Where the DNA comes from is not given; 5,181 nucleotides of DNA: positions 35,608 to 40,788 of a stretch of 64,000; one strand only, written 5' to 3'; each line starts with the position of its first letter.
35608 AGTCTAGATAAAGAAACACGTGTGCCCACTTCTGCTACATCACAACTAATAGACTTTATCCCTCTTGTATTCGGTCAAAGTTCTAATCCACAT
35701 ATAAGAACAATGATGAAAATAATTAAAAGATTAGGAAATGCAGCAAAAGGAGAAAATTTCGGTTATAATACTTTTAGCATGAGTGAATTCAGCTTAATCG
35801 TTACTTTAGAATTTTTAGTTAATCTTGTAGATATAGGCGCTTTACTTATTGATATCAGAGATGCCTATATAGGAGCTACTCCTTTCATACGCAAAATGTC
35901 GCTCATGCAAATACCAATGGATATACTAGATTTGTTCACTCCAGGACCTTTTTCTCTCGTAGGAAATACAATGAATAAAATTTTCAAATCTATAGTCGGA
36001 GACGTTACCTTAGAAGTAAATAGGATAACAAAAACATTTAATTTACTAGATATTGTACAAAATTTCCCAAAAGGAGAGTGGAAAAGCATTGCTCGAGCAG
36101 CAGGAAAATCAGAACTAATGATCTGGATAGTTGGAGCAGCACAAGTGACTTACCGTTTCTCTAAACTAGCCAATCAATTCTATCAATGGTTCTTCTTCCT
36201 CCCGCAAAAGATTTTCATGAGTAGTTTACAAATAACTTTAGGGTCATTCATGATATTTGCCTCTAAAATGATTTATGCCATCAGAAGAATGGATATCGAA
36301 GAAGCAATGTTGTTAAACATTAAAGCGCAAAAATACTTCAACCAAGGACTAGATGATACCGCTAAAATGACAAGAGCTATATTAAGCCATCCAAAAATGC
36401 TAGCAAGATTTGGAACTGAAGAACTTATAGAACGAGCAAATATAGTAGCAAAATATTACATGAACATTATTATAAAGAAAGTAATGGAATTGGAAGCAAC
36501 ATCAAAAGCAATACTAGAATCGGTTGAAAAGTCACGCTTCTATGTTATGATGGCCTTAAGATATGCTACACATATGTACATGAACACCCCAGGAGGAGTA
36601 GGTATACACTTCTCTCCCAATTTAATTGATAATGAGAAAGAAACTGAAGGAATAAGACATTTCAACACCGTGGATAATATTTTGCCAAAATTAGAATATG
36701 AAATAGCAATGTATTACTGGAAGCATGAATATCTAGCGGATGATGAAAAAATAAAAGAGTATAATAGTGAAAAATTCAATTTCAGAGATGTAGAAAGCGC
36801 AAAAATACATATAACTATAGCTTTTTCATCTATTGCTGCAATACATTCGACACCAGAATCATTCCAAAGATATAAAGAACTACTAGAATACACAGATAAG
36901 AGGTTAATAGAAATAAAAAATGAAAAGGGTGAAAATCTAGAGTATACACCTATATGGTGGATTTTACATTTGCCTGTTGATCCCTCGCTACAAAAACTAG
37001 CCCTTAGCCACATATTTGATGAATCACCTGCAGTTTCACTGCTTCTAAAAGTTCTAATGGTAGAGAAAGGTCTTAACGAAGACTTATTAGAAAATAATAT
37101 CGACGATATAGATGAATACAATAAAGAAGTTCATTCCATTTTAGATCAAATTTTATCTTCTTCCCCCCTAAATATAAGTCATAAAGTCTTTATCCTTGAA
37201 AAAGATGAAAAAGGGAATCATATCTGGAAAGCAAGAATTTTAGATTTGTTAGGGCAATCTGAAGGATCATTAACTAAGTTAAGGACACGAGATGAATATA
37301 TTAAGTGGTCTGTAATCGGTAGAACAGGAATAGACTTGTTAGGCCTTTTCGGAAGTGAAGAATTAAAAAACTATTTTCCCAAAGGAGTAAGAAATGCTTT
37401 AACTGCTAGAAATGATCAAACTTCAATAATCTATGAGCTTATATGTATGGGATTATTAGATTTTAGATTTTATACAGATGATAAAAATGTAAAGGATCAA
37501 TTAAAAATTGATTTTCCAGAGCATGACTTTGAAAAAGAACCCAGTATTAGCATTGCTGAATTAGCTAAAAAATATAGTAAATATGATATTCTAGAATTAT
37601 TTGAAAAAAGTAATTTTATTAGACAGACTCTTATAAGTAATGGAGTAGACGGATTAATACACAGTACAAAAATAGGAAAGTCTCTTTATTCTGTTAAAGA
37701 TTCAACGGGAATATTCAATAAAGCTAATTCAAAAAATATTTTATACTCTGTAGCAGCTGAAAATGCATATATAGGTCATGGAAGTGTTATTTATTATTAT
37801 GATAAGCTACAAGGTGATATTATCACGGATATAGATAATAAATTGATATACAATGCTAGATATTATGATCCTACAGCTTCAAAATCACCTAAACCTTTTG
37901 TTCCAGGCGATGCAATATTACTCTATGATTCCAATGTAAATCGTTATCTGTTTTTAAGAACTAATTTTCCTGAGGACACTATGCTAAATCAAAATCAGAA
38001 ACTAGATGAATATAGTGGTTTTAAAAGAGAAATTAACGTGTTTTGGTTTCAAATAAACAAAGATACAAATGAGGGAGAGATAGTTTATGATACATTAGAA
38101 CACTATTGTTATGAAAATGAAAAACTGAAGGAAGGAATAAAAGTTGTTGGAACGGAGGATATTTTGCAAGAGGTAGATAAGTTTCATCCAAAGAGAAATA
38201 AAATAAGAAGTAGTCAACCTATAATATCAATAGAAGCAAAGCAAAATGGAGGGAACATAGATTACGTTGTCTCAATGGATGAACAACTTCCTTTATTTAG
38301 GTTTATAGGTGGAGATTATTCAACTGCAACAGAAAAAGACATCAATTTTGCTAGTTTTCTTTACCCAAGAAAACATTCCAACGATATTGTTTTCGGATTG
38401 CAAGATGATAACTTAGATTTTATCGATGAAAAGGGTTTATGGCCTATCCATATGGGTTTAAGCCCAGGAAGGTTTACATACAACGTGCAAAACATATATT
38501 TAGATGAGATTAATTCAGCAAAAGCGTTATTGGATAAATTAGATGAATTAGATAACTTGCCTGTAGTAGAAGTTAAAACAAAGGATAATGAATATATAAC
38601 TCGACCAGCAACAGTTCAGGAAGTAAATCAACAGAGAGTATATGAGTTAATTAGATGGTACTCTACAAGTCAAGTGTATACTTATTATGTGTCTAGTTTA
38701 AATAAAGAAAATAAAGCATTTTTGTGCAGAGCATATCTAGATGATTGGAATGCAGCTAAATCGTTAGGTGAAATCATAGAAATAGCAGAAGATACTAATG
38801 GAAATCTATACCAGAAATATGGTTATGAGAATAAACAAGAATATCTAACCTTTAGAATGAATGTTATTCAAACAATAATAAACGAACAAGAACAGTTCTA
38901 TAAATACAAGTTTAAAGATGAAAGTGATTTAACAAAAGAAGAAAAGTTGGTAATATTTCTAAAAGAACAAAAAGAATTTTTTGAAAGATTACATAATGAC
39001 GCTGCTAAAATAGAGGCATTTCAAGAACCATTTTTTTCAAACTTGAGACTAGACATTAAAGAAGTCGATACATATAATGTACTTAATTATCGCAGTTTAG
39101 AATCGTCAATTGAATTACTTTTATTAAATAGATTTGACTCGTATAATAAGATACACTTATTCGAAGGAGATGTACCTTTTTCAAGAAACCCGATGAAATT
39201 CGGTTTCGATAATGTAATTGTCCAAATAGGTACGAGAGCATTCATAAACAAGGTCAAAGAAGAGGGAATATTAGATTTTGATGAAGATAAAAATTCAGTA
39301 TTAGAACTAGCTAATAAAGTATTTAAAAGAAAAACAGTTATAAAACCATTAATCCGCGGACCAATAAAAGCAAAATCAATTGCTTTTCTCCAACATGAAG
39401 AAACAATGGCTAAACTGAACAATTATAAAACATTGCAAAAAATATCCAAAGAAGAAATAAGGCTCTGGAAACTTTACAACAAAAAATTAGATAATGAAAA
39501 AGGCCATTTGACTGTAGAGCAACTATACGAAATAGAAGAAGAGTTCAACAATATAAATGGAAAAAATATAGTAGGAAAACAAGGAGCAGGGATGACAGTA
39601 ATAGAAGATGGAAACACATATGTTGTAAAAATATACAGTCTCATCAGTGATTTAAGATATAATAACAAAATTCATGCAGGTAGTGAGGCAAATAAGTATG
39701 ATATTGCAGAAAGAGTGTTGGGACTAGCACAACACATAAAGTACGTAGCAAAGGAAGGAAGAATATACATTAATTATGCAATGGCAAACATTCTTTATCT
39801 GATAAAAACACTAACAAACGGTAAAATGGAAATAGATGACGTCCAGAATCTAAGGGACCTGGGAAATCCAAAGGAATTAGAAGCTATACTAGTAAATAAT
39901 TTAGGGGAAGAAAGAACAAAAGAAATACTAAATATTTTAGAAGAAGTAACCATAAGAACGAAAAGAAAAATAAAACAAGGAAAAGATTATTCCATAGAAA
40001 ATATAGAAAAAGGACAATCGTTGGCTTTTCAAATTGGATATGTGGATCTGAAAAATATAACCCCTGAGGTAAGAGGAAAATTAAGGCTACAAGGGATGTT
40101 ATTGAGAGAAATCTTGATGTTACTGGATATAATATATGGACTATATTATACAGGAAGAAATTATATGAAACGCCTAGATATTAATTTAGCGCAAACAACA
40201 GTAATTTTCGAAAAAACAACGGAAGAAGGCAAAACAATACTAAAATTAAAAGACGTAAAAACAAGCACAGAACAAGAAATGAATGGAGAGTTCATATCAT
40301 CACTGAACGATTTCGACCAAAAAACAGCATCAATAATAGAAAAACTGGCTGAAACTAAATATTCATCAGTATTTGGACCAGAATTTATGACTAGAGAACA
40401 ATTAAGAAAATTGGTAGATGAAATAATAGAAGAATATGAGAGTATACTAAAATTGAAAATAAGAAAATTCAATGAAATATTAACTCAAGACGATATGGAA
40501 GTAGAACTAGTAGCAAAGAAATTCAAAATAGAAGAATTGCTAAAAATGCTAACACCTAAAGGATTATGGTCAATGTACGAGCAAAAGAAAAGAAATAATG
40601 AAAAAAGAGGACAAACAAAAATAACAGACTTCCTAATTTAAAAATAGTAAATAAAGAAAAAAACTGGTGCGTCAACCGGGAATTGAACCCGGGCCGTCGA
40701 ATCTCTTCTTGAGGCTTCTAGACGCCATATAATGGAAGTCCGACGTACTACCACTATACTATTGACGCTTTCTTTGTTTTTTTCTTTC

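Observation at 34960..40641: Giant protein 2 combines a huge ectodomain with a multi-helix membrane segment and a long cytoplasmic tail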

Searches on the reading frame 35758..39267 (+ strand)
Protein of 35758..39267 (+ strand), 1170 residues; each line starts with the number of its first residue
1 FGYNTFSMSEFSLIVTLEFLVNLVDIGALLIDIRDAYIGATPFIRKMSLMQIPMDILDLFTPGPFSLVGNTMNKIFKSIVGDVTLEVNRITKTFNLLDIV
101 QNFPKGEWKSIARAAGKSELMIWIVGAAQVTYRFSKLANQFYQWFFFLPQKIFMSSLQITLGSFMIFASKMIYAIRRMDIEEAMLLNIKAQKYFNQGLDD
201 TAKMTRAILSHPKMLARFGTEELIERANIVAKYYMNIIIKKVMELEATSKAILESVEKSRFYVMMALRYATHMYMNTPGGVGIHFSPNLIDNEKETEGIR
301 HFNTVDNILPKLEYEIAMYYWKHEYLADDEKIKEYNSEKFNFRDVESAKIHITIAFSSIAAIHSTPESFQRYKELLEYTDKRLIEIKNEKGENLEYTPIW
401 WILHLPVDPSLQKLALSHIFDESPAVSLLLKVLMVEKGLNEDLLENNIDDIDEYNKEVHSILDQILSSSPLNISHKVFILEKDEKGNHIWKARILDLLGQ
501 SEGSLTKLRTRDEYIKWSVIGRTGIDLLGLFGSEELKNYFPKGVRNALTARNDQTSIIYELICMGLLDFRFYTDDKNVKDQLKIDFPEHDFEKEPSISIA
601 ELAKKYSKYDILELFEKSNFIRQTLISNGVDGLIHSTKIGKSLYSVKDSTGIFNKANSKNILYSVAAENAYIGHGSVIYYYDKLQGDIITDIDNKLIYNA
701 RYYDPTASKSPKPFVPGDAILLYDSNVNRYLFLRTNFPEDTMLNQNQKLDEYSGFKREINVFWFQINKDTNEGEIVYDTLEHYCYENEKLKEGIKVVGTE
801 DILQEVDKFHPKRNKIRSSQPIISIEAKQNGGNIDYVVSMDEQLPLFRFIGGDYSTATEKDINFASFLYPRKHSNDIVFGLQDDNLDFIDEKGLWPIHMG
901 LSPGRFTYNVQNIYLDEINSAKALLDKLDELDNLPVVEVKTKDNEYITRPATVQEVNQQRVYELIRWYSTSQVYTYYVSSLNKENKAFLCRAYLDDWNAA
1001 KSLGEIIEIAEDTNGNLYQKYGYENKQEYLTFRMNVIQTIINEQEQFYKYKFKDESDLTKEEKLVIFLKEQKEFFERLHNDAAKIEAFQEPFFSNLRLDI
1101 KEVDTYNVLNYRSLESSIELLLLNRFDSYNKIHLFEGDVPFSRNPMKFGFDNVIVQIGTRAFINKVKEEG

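Call 54: search_protein_representatives(alignment_id=A2)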
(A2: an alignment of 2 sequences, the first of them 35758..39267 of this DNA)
Query: 2 sequences, 1176 profile positions. Proteins with E-value up to 0.001 (for the whole library): 3; up to 1e-10: 2; up to 1e-30: 2. The best 3 are listed.
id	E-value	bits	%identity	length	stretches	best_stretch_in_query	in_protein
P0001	0.0e+00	2546.2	-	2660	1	1-1176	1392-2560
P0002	9.2e-76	271.9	-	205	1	161-313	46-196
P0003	4.8e-07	44.3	-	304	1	3-73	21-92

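Call 110: search_protein_families(library=pfam, proteins=[L005:4564-7920:+, L005:8365-9612:-, L005:16329-17051:+], max_evalue=0.01)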
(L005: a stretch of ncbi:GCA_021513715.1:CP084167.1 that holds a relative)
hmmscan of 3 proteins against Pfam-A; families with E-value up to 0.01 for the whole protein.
L005:4564-7920:+ (1118 aa): 0 families

L005:8365-9612:- (415 aa): 8 families
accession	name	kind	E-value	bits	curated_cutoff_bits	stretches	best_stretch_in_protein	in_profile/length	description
PF12799.13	LRR_4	-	5.4e-66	217.6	27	13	237-278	1-42/44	Leucine Rich repeats (2 copies)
PF13855.12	LRR_8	-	7.1e-50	167.1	27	7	166-225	2-61/61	Leucine rich repeat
PF13306.12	LRR_5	-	4.9e-32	110.9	27.7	5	115-239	10-126/127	BspA type Leucine rich repeat region (6 copies)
PF13516.12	LRR_6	-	3.3e-29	99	23.4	2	163-183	1-21/24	Leucine Rich repeat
PF00560.39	LRR_1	-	1.5e-25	84.2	20.6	0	286-308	1-23/23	Leucine Rich Repeat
PF23952.1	LRR_EndoS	-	6.9e-15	55.7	27.9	4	128-199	46-116/116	Endo-beta-N-acetylglucosaminidase EndoS LRR domain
PF14580.12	LRR_9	-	3.2e-07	30.5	30.5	0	290-369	47-124/175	Leucine-rich repeat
PF24048.1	LRR_NXF1-5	-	0.0037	17.3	30.5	1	331-395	52-117/142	NXF1/2/3/5 leucine-rich repeat domain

L005:16329-17051:+ (240 aa): 0 families

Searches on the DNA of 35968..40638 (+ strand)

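Call 89: search_rna_families(source=L002, start=14000, end=24626, threshold=gathering)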
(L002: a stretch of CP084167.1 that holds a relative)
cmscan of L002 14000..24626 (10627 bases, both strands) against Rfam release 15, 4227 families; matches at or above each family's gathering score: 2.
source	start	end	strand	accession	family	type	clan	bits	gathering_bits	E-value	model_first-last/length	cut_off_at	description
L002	14665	14779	-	RF00005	tRNA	Gene; tRNA;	CL00001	59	29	5.7e-11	1-71/71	no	tRNA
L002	22048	22165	-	RF00005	tRNA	Gene; tRNA;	CL00001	55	29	7e-10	1-71/71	no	tRNA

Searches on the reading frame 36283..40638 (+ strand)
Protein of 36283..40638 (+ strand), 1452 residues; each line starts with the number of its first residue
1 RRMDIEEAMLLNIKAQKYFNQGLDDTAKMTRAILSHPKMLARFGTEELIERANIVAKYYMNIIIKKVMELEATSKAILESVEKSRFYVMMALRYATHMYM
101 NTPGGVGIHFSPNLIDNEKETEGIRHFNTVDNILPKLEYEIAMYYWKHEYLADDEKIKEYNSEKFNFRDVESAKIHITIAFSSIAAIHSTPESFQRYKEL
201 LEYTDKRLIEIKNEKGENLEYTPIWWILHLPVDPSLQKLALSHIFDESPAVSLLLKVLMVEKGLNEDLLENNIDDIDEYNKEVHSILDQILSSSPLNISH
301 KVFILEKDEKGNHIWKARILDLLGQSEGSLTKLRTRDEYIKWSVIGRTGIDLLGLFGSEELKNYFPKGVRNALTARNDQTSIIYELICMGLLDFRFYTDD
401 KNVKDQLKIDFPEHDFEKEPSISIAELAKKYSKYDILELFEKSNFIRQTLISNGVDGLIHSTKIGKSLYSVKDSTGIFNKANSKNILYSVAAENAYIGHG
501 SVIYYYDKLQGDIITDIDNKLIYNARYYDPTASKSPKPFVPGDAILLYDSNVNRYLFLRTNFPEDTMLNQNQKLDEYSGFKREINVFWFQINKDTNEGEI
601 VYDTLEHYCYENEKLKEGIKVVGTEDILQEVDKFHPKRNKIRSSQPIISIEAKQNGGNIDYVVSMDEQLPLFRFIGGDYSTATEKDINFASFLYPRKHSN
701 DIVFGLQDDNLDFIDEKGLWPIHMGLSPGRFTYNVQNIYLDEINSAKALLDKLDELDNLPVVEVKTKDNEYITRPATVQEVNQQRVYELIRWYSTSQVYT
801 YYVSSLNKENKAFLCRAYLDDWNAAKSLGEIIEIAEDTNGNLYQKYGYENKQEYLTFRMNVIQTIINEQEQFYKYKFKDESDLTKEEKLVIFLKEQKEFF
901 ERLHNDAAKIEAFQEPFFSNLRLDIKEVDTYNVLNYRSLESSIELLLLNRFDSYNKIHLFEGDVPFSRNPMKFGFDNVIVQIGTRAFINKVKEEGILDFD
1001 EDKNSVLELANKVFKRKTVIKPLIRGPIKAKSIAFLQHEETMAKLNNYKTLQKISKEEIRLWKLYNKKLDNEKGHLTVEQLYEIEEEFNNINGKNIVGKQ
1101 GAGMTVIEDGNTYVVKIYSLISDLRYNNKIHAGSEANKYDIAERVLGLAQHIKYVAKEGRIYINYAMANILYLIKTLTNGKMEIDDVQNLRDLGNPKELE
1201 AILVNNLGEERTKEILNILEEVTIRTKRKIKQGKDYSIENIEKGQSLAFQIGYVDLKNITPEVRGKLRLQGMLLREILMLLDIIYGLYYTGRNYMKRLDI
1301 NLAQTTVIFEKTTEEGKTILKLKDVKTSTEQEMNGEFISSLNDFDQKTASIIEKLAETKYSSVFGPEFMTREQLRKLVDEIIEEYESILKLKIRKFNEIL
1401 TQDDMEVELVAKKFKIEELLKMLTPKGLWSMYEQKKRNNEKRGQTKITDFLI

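Call 92: search_dna_similar(query=window:36283-40638:+, collection=phages, mode=protein, max_evalue=0.01)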
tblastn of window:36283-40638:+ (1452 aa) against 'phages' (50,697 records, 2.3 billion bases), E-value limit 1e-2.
No match.

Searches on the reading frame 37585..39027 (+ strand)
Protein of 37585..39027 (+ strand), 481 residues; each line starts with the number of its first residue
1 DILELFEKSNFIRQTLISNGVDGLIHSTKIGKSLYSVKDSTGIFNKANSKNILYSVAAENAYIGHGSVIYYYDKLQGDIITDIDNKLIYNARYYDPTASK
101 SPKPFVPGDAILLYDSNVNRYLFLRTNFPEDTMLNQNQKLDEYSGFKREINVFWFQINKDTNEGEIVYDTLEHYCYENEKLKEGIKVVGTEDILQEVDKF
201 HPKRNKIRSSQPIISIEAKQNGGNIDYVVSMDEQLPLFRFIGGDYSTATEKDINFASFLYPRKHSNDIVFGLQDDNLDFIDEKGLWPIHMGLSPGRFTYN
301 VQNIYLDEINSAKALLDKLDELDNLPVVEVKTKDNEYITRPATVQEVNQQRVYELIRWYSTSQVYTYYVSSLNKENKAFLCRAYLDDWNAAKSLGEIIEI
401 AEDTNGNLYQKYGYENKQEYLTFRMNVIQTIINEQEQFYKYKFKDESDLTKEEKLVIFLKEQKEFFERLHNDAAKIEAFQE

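Call 69: predict_structure(alignment_id=A6)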
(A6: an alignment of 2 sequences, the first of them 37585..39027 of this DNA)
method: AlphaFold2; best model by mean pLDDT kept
length: 481 residues; sequences in the alignment: 2
mean_pLDDT: 35.4   pTM: 0.30
mean pLDDT of the five models: 35.4, 32.5, 31.4, 30.3, 30.0
residues with pLDDT >= 90: 0; 70-90: 17; 50-70: 49; < 50: 415
segments of 3 or more residues with pLDDT < 50: 1-114, 116-173, 178-181, 183-394, 434-442, 444-446, 472-481
pLDDT, mean of each block of 10 residues (from residue 1): 24 27 23 32 33 31 24 22 23 25 31 43 36 31 32 38 39 46 40 25 20 25 27 25 29 29 22 22 23 21 27 34 37 38 42 40 30 31 35 53 77 72 61 46 53 62 54 38 33
secondary structure, 60 per line:
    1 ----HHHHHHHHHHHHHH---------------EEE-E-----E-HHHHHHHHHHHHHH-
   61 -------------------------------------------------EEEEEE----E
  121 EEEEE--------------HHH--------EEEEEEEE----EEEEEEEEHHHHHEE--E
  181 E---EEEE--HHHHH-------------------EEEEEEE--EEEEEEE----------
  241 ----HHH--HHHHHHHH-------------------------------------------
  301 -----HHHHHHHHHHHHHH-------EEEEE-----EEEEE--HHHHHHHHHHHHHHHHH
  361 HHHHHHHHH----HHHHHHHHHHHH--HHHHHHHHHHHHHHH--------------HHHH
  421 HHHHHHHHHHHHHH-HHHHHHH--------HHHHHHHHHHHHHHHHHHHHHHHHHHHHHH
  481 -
elements in order: H5-18 E34-36 H46-59 E110-115 E120-125 E151-158 E163-170 H171-175 E185-188 H191-195 E215-221 E224-230 H250-257 H306-319 E327-331 E337-341 H344-369 H374-385 H388-402 H417-434 H436-442 H451-480
